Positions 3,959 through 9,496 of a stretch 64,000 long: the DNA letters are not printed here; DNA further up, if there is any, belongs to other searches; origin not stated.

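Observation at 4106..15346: A single 11.2-kb ORF encodes a 3,746-aa surface protein with a GLUG-like head, a long degenerate beta-module body and no recognisable anchor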

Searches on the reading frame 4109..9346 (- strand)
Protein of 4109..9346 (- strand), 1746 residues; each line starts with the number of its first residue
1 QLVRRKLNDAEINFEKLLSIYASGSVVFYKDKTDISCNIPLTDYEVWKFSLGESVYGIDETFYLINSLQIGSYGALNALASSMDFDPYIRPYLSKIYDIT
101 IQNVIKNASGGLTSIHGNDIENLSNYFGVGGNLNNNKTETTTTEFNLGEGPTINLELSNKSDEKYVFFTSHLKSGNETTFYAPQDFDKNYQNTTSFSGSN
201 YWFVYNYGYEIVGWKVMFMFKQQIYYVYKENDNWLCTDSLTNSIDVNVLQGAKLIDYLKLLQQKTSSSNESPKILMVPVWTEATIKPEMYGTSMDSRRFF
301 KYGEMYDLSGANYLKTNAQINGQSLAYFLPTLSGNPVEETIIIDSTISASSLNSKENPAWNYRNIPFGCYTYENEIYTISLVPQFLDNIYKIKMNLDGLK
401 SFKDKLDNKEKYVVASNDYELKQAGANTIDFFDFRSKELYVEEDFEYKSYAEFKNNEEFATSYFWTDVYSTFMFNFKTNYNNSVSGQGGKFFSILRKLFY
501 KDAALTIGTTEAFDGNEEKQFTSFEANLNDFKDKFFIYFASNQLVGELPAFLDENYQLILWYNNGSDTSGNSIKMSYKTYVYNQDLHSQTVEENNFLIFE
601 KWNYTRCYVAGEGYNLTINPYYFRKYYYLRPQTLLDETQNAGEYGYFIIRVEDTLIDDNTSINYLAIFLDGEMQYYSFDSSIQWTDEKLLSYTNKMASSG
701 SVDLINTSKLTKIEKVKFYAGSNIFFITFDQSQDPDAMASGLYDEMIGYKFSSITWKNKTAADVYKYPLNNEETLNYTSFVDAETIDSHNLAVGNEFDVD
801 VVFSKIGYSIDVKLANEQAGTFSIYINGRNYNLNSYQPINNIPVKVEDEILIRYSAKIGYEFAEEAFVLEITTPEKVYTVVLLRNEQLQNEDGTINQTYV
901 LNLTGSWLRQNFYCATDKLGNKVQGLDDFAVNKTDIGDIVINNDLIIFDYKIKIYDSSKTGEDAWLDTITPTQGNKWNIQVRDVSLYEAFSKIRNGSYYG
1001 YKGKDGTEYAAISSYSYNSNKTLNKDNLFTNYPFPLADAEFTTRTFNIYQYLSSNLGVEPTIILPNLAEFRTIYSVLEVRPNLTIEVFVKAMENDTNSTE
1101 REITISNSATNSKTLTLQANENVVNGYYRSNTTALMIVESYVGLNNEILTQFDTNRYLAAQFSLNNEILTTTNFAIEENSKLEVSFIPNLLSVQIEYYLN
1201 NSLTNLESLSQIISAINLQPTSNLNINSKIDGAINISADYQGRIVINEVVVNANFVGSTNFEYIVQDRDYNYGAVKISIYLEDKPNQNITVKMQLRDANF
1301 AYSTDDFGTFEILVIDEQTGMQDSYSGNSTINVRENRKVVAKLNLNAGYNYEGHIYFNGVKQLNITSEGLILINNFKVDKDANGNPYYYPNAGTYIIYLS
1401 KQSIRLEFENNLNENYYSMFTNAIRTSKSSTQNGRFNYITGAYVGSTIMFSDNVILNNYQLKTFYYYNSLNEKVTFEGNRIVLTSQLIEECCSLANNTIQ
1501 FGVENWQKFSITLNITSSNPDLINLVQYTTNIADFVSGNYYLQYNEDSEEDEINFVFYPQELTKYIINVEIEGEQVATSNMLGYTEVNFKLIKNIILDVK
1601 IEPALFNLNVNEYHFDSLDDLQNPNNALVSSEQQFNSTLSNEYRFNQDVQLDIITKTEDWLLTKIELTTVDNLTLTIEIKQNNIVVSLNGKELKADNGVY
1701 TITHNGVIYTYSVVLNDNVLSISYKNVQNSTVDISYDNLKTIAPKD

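Call 25: find_homologous_proteins(query=window:4109-9346:-, max_evalue=0.001)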
Query window:4109-9346:- (1746 aa): 2 proteins with E <= 0.001 among 8000 candidates.
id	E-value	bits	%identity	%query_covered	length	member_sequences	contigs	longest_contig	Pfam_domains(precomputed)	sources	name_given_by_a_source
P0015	5.8e-88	314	27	83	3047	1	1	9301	-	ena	-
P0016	1.2e-45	174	25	95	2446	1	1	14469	-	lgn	-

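Call 26: find_encoding_contigs(protein=P0015, flank=10000)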
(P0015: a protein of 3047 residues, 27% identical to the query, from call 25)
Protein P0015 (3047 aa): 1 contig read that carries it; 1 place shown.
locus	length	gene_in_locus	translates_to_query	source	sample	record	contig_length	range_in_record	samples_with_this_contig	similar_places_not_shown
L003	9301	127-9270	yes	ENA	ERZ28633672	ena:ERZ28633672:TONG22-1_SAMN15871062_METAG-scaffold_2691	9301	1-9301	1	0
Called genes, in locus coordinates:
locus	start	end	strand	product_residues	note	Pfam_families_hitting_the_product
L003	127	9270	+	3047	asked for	-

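Call 27: find_encoding_contigs(protein=P0016, flank=10000)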
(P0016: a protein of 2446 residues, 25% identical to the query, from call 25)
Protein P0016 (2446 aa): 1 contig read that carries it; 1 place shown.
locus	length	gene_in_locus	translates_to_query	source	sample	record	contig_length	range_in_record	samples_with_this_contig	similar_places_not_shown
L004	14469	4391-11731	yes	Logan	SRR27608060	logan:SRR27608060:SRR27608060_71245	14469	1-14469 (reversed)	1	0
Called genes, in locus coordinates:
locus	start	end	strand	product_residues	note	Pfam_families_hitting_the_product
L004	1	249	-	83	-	?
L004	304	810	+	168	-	PF07670:Gate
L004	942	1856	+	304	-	PF11449:ArsP_2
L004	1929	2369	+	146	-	-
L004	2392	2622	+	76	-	-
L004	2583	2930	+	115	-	PF02452:PemK_toxin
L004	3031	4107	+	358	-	-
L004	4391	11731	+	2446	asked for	-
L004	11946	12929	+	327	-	-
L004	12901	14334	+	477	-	PF13328:HD_4, PF01966:HD (faint), PF02824:TGS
